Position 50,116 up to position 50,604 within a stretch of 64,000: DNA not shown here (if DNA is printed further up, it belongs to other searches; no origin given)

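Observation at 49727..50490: Orphan PEP-CTERM tail: a 38-codon ORF that is only a sorting signal, downstream of 630 bp of ORF-free DNA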

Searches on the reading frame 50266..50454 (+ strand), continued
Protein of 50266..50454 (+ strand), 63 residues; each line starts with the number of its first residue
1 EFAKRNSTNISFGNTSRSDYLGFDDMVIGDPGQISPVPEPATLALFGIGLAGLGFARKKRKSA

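Call 50: search_protein_families(library=ncbifam, proteins=[P0024, P0046, P0067, P0036], max_evalue=0.001)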
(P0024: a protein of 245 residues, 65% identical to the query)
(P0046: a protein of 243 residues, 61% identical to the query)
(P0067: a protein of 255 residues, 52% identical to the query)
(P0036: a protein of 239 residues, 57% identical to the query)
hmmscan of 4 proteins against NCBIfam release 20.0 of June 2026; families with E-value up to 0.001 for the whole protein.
P0024 (245 aa): 12 families
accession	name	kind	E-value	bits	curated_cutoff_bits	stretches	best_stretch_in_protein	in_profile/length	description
NF041538.1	PEP_EDSA_1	subfamily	3.4e-09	36.8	100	1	219-245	282-307/307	EDSAP-1 family PEP-CTERM protein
NF038125.1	PEP_CTERM_THxN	subfamily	6e-08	32.6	85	1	219-244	220-245/246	THxN family PEP-CTERM protein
NF033554.9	floc_PepA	equivalog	9.1e-07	28.9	80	1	8-245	5-260/261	flocculation-associated PEP-CTERM protein PepA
NF038129.1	PEP_NF038129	equivalog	1e-06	28.7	65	1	79-244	29-193/194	NF038129 family PEP-CTERM protein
TIGR02595.1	PEP_CTERM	domain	1.4e-06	28.7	16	1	222-244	1-23/24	PEP-CTERM sorting domain-containing protein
NF038120.1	PEP_CTERM_QFxxD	subfamily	6.2e-06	26.2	80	1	195-244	174-215/215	NF038120 family PEP-CTERM protein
TIGR03370.1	VPLPA-CTERM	domain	1.5e-05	24.9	25.35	1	222-244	1-23/25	VPLPA-CTERM sorting domain-containing protein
NF041927.1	Xrt_dep_XDP1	equivalog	2.8e-05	24.2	125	1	199-244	196-241/242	exosortase-dependent surface protein XDP1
NF038118.1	PEP_CTERM_CCXG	equivalog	6.1e-05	22.8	90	1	215-244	169-198/199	CCXG family PEP-CTERM protein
NF038126.1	PEP_CTERM_FxDxF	subfamily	0.00015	22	50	1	218-244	139-164/165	FxDxF family PEP-CTERM protein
NF038124.1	PEP_CTERM_TLD_A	exception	0.00032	20.4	100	1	185-244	172-233/235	PEP_CTERM-anchored TLD domain-containing protein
NF033947.0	PEP-cistern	hypoth_equivalog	0.00095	19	60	1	213-244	164-195/195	cistern family PEP-CTERM protein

P0046 (243 aa): 3 families
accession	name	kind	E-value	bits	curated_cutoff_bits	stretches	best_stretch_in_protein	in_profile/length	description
NF033554.9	floc_PepA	equivalog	7.5e-07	29.2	80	1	145-241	164-259/261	flocculation-associated PEP-CTERM protein PepA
NF038124.1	PEP_CTERM_TLD_A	exception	0.0001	21.9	100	1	153-241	153-235/235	PEP_CTERM-anchored TLD domain-containing protein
NF038125.1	PEP_CTERM_THxN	subfamily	0.00083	19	85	1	213-241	220-245/246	THxN family PEP-CTERM protein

P0067 (255 aa): 2 families
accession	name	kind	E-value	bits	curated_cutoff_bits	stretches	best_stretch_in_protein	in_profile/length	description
TIGR02595.1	PEP_CTERM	domain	0.00053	20.6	16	0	231-255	1-22/24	PEP-CTERM sorting domain-containing protein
NF033554.9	floc_PepA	equivalog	0.0009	19.1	80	0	8-254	4-260/261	flocculation-associated PEP-CTERM protein PepA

P0036 (239 aa): 8 families
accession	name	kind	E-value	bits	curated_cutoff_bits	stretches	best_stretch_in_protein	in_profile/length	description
NF038125.1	PEP_CTERM_THxN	subfamily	2.4e-07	30.6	85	1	207-239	217-246/246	THxN family PEP-CTERM protein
NF033554.9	floc_PepA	equivalog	3.1e-06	27.2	80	1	24-239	41-260/261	flocculation-associated PEP-CTERM protein PepA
TIGR02595.1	PEP_CTERM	domain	3.3e-06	27.5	16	1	216-239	1-23/24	PEP-CTERM sorting domain-containing protein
NF041538.1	PEP_EDSA_1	subfamily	5.7e-06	26.2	100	1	209-238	279-306/307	EDSAP-1 family PEP-CTERM protein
NF041927.1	Xrt_dep_XDP1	equivalog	1.3e-05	25.3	125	1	184-239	186-242/242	exosortase-dependent surface protein XDP1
NF038129.1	PEP_NF038129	equivalog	1.5e-05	24.9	65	1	145-238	98-193/194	NF038129 family PEP-CTERM protein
NF038120.1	PEP_CTERM_QFxxD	subfamily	2.6e-05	24.2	80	1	197-237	180-214/215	NF038120 family PEP-CTERM protein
NF038124.1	PEP_CTERM_TLD_A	exception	0.00075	19.1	100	0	180-237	178-232/235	PEP_CTERM-anchored TLD domain-containing protein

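Call 51: find_homologous_proteins(query=A2, max_evalue=0.00001)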
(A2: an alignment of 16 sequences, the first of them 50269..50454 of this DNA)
Query A2 (16 sequences) (62 aa, profile of the alignment): 1146 proteins with E <= 0.00001 among 8000 candidates; the best 120 are listed.
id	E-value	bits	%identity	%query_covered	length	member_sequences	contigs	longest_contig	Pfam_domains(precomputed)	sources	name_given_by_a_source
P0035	9.0e-87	308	53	85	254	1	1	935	PF07589.17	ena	-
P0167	1.8e-84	301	45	85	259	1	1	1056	PF07589.17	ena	-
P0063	3.2e-83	297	53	85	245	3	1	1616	PF07589.17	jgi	-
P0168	1.6e-82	294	51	58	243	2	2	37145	PF07589.17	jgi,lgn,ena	-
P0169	2.5e-82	294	63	52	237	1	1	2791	PF07589.17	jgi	-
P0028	3.4e-82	293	51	65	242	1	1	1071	PF07589.17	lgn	-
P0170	2.0e-81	291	49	87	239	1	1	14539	PF07589.17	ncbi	-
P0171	2.8e-81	290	63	55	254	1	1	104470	-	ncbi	-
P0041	4.1e-81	290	60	69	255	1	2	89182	PF07589.17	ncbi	-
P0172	5.2e-81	290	60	76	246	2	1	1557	PF07589.17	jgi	jgi:hypothetical protein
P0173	5.3e-81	290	61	87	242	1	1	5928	PF07589.17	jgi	-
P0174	5.8e-81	289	54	58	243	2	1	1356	PF07589.17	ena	-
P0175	8.1e-81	289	55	90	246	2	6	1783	PF07589.17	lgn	-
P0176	1.3e-80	288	76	85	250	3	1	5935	PF07589.17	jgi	jgi:hypothetical protein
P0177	1.8e-80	288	54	63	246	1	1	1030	PF07589.17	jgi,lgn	-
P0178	2.1e-80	288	59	50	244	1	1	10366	PF07589.17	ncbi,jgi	jgi:hypothetical protein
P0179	3.8e-80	287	56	56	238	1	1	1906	PF07589.17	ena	-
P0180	4.1e-80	287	56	97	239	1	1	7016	PF07589.17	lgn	-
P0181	5.3e-80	286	56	89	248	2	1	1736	PF07589.17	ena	-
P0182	7.3e-80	286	59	85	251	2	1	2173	PF07589.17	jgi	jgi:hypothetical protein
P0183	7.3e-80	286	51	87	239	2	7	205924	PF07589.17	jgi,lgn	jgi:hypothetical protein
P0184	8.3e-80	286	59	89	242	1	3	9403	PF07589.17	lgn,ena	-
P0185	1.1e-79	285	45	85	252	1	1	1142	PF07589.17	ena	-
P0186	1.3e-79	285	60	84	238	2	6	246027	PF07589.17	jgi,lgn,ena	-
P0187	1.7e-79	285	59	52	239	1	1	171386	PF07589.17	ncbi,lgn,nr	ncbi:MAG: VPLPA-CTERM sorting domain-containing protein [Candidatus Omnitrophica bacterium]|nr:VPLPA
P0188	2.0e-79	284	61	53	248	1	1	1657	PF07589.17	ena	-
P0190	2.9e-79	284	61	56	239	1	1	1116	PF07589.17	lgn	-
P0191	3.5e-79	284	77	90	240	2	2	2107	PF07589.17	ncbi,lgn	-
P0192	4.6e-79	283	60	89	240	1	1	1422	PF07589.17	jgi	-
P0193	5.4e-79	283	50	82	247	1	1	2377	PF07589.17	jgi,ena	-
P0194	6.4e-79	283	51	90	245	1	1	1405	PF07589.17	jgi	-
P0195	7.4e-79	282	57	66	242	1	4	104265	PF07589.17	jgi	jgi:hypothetical protein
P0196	8.9e-79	282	58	87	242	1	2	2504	PF07589.17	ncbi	-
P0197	1.3e-78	282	57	53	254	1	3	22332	PF07589.17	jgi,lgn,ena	-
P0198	1.3e-78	282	69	55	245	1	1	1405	PF07589.17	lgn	-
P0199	1.3e-78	282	61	56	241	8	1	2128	PF07589.17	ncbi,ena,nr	ncbi:PEP-CTERM sorting domain-containing protein [bacterium]|nr:PEP-CTERM sorting domain-containing 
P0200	1.4e-78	282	54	56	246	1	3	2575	PF07589.17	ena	-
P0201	1.5e-78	282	61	56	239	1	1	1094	PF07589.17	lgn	-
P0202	1.5e-78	281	61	56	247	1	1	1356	PF07589.17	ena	-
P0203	1.6e-78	281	45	85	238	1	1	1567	PF07589.17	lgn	-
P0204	1.7e-78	281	46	56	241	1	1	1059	PF07589.17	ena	-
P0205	1.8e-78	281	62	84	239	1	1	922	PF07589.17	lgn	-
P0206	1.8e-78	281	53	56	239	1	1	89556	PF07589.17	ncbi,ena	-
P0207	2.3e-78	281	56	94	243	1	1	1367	PF07589.17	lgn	-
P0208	2.4e-78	281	61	56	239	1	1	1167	PF07589.17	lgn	-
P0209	2.5e-78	281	50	60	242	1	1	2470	PF07589.17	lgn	-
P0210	2.5e-78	281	55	56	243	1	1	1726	PF07589.17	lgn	-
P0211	2.6e-78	281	55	94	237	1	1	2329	PF07589.17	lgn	-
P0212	2.6e-78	281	68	55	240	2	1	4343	PF07589.17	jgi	jgi:hypothetical protein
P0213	2.7e-78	281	59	87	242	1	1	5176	PF07589.17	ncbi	-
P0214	2.8e-78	281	68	53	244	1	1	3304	PF07589.17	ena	-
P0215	3.2e-78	280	44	87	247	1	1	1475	PF07589.17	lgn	-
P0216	3.2e-78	280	61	89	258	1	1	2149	PF07589.17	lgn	-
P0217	4.0e-78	280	58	84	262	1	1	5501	PF07589.17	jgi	jgi:hypothetical protein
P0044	4.1e-78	280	59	55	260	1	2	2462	PF07589.17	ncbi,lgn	-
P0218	4.1e-78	280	49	87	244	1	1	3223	PF07589.17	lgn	-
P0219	4.2e-78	280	58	58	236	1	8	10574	PF07589.17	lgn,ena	-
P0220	4.3e-78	280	54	87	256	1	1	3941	PF07589.17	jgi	jgi:PEP-CTERM motif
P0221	4.5e-78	280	47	92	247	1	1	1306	PF07589.17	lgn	-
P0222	4.5e-78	280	54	87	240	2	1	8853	PF07589.17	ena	-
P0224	5.0e-78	280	56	56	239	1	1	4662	PF07589.17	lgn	-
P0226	8.7e-78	279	55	90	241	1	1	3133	PF07589.17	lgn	-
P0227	9.5e-78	279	59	74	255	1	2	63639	PF07589.17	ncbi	-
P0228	1.1e-77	279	58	56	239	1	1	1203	PF07589.17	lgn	-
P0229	1.1e-77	279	51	90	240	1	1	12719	PF07589.17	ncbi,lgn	-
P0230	1.1e-77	279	54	87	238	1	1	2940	PF07589.17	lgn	-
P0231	1.1e-77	279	53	85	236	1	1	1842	PF07589.17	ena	-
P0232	1.7e-77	278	59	85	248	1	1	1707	PF07589.17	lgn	-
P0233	1.7e-77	278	49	58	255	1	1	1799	PF07589.17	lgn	-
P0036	1.8e-77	278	58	84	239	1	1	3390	PF07589.17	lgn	-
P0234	2.4e-77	278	51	58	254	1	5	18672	PF07589.17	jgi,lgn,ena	-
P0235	2.6e-77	277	59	85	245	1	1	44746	PF07589.17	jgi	jgi:hypothetical protein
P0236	4.1e-77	277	53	84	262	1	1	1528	PF07589.17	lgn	-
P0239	4.9e-77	277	56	53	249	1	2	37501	PF07589.17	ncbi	-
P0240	4.9e-77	277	55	58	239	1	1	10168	PF07589.17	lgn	-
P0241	5.0e-77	276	53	52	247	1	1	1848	PF07589.17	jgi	jgi:hypothetical protein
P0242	5.6e-77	276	59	95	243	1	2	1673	PF07589.17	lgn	-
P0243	6.8e-77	276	44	94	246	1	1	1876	PF07589.17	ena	-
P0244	6.8e-77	276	49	56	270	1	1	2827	PF07589.17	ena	-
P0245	7.4e-77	276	59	90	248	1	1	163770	PF07589.17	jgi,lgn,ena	-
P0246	7.9e-77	276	51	61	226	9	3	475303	PF07589.17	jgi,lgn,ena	jgi:hypothetical protein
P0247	9.3e-77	276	58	68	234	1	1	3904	PF07589.17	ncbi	ncbi:MAG TPA: PEP-CTERM sorting domain-containing protein, partial [Burkholderiaceae bacterium]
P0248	9.6e-77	276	65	55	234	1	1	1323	PF07589.17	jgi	-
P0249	1.1e-76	275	50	56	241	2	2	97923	PF07589.17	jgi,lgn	-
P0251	1.5e-76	275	61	84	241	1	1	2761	PF07589.17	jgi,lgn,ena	-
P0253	1.6e-76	275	58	85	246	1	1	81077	PF07589.17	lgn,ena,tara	tara:strand:+ start:493 stop:1233 length:741 start_codon:yes stop_codon:yes gene_type:complete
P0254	1.6e-76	275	55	56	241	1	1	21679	PF07589.17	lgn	-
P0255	1.7e-76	275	58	82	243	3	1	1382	PF07589.17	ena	-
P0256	1.7e-76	275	49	89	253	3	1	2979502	PF07589.17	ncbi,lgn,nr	ncbi:MAG: PEP-CTERM sorting domain-containing protein [Gammaproteobacteria bacterium]|nr:PEP-CTERM s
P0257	1.9e-76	275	41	89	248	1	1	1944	PF07589.17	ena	-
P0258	2.4e-76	274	64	56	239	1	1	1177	PF07589.17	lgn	-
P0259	2.5e-76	274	60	90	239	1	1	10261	PF07589.17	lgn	-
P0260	2.6e-76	274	74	52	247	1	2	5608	PF07589.17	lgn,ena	-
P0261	2.8e-76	274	62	82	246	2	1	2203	PF07589.17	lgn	-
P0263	3.7e-76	274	58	56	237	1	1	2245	PF07589.17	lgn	-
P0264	3.7e-76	274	53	60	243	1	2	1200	PF07589.17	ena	-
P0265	3.9e-76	274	58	90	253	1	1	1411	PF07589.17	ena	-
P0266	6.4e-76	273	42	39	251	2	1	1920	PF07589.17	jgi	jgi:hypothetical protein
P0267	6.6e-76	273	56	90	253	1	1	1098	PF07589.17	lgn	-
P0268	6.7e-76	273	58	90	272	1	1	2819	PF07589.17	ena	-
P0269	6.7e-76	273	57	74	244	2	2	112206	PF07589.17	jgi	jgi:hypothetical protein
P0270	7.0e-76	273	48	89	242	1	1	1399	PF07589.17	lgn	-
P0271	7.3e-76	273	50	85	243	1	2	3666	PF07589.17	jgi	jgi:hypothetical protein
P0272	7.9e-76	273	54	95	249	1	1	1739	PF07589.17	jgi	jgi:hypothetical protein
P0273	8.3e-76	272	63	85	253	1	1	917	PF07589.17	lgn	-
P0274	9.5e-76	272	61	90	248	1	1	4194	PF07589.17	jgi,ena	-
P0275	1.1e-75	272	55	87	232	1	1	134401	PF07589.17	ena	-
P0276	1.1e-75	272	54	89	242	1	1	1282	PF07589.17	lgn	-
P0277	1.2e-75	272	47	58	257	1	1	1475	PF07589.17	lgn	-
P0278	1.2e-75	272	53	87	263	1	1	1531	PF07589.17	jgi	jgi:hypothetical protein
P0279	1.3e-75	272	47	87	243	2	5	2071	PF07589.17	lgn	-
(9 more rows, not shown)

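Call 53: find_encoding_contigs(protein=P0191, flank=5000, max_places=4)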
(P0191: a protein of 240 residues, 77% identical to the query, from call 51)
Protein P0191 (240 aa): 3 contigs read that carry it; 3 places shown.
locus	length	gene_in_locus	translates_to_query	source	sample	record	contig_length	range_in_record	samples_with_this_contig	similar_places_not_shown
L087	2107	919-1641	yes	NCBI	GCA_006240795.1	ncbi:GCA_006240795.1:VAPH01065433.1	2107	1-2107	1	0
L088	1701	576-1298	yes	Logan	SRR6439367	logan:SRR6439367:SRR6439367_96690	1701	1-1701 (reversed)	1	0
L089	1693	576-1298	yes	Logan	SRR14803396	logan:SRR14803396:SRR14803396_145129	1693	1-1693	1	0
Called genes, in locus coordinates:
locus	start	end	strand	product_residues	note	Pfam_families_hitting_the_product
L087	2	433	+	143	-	?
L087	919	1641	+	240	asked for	PF07589:PEP_exosort_dom (weak)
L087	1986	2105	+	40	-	?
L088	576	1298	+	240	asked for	PF07589:PEP_exosort_dom (weak)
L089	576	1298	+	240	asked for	PF07589:PEP_exosort_dom (weak)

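Call 54: find_encoding_contigs(protein=P0176, flank=6000, max_places=4)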
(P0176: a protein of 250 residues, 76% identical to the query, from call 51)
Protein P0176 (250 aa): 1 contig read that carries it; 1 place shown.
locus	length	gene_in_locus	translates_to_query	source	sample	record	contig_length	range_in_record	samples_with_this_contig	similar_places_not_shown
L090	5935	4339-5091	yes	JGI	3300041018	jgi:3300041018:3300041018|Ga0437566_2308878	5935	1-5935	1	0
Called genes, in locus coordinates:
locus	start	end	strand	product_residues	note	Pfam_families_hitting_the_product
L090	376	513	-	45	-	-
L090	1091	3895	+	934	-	PF14559:TPR_19, PF13432:TPR_16 (weak), PF14559:TPR_19, PF13424:TPR_12, PF13432:TPR_16, PF14559:TPR_19 (weak), PF14559:TPR_19, PF13414:TPR_11, +28 more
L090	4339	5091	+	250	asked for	PF07589:PEP_exosort_dom (weak)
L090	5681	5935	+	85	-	?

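Call 56: search_protein_families(library=ncbifam, proteins=[L090:1091-3895:+, L090:5681-5935:+, L087:2-433:+], max_evalue=0.001)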
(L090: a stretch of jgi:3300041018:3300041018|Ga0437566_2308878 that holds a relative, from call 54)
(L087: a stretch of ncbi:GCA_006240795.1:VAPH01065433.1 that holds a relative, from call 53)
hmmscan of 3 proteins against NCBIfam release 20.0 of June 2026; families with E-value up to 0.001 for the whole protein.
L090:1091-3895:+ (934 aa): 34 families (the best 25 are shown)
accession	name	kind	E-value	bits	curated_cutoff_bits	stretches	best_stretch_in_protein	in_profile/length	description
TIGR02917.1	PEP_TPR_lipo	equivalog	1.1e-236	787.9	312.2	1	16-909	7-899/899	XrtA/PEP-CTERM system TPR-repeat protein PrsT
NF040959.1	MamA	equivalog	6.2e-59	198.9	200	5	380-534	44-198/204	magnetosome protein MamA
TIGR02521.1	type_IV_pilW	equivalog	2.1e-54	184.6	154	5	142-332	38-230/234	type IV pilus biogenesis/stability protein PilW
NF052415.1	T3SS_chap_SctY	equivalog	2.1e-39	134.3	70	4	585-672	14-104/106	type III secretion apparatus assembly chaperone SctY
NF033920.0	C39_PA2778_fam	equivalog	2.8e-39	135.1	150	3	755-843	165-254/255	PA2778 family cysteine peptidase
NF033762.1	social_mot_Tgl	equivalog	7.8e-35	120.4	225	4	757-920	42-206/252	social motility TPR repeat lipoprotein Tgl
NF008757.0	PRK11788.1-5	equivalog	2.1e-29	102.9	363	3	352-596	48-301/388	lipopolysaccharide assembly protein LapB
TIGR02552.1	LcrH_SycD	equivalog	1.5e-27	96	104.8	2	294-406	7-119/136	SycD/LcrH family type III secretion system chaperone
TIGR00990.1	3a0801s09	subfamily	2.7e-27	95.7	757.25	4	215-436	343-571/615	mitochondrial import receptor subunit TOM70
NF033758.1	gliding_GltE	equivalog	1.2e-26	93.7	225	3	477-664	89-275/411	adventurous gliding motility TPR repeat lipoprotein GltE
NF008756.0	PRK11788.1-4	equivalog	1.5e-23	83.5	474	1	481-573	186-279/389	lipopolysaccharide assembly protein LapB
NF052400.1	M48_BAM_BepA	equivalog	3.2e-23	82.3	570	3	566-707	298-437/483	beta-barrel assembly-enhancing protease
TIGR03939.1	PGA_TPR_OMP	equivalog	8.4e-23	80.5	366.65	3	454-615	32-192/800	poly-beta-1,6 N-acetyl-D-glucosamine export porin PgaA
TIGR00540.1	TPR_hemY_coli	hypoth_equivalog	1.2e-20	73.6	142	3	549-670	267-384/385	heme biosynthesis-associated TPR protein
NF008520.0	PRK11447.1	equivalog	2.3e-20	72.1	858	1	488-604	586-698/1157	cellulose synthase complex outer membrane protein BcsC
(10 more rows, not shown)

L090:5681-5935:+ (85 aa): 7 families
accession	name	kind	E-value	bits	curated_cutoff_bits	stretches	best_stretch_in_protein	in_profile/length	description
NF002497.0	PRK01827.1-3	equivalog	8e-46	156.5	327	1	1-85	1-85/264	thymidylate synthase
NF002499.0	PRK01827.1-5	equivalog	4e-45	154.1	405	1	1-85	1-85/264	thymidylate synthase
TIGR03284.1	thym_sym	equivalog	2e-43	148.7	108.35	1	2-84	1-83/296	thymidylate synthase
NF002496.0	PRK01827.1-2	equivalog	6.8e-40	137.1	325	1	1-84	5-88/318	thymidylate synthase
NF010393.0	PRK13821.1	equivalog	3.1e-22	79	576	1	1-84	1-84/323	thymidylate synthase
NF002495.0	PRK01827.1-1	equivalog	1.6e-12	47.5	327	1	3-84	7-98/279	thymidylate synthase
NF002498.0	PRK01827.1-4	equivalog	7.2e-11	41.9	427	1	1-84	1-86/283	thymidylate synthase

L087:2-433:+ (143 aa): 11 families
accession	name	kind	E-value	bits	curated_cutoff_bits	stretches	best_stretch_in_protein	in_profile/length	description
TIGR02917.1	PEP_TPR_lipo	equivalog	1.7e-38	132.1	312.2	1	2-118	783-899/899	XrtA/PEP-CTERM system TPR-repeat protein PrsT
NF040959.1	MamA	equivalog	4.7e-08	32.7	200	0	67-125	48-106/204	magnetosome protein MamA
TIGR02521.1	type_IV_pilW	equivalog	2.8e-07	30.3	154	1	2-125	44-170/234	type IV pilus biogenesis/stability protein PilW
NF033762.1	social_mot_Tgl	equivalog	1.2e-06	28.1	225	1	3-82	80-162/252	social motility TPR repeat lipoprotein Tgl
NF047371.1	FlcA_CTERM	equivalog_domain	3e-06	26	300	1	29-119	444-536/646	periplasmic flagellar collar protein FlcA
NF002725.1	PRK02603.1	equivalog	4.2e-05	23.6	143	1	4-78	50-128/173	photosystem I assembly protein Ycf3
NF052415.1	T3SS_chap_SctY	equivalog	9.3e-05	22.9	70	1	52-134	2-84/106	type III secretion apparatus assembly chaperone SctY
NF047507.1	TPR_BatC_Lepto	exception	0.00018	21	175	0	5-42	112-149/214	TPR repeat-containing protein BatC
NF033920.0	C39_PA2778_fam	equivalog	0.0002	20.9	150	0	2-53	203-255/255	PA2778 family cysteine peptidase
TIGR02552.1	LcrH_SycD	equivalog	0.00026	20.7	104.8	0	76-130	72-126/136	SycD/LcrH family type III secretion system chaperone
TIGR03939.1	PGA_TPR_OMP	equivalog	0.00097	17.4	366.65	0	2-110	99-208/800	poly-beta-1,6 N-acetyl-D-glucosamine export porin PgaA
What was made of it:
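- Both lie directly after prsT, which scores 788 bits on TIGR02917 against a cutoff of 312 (call 56).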
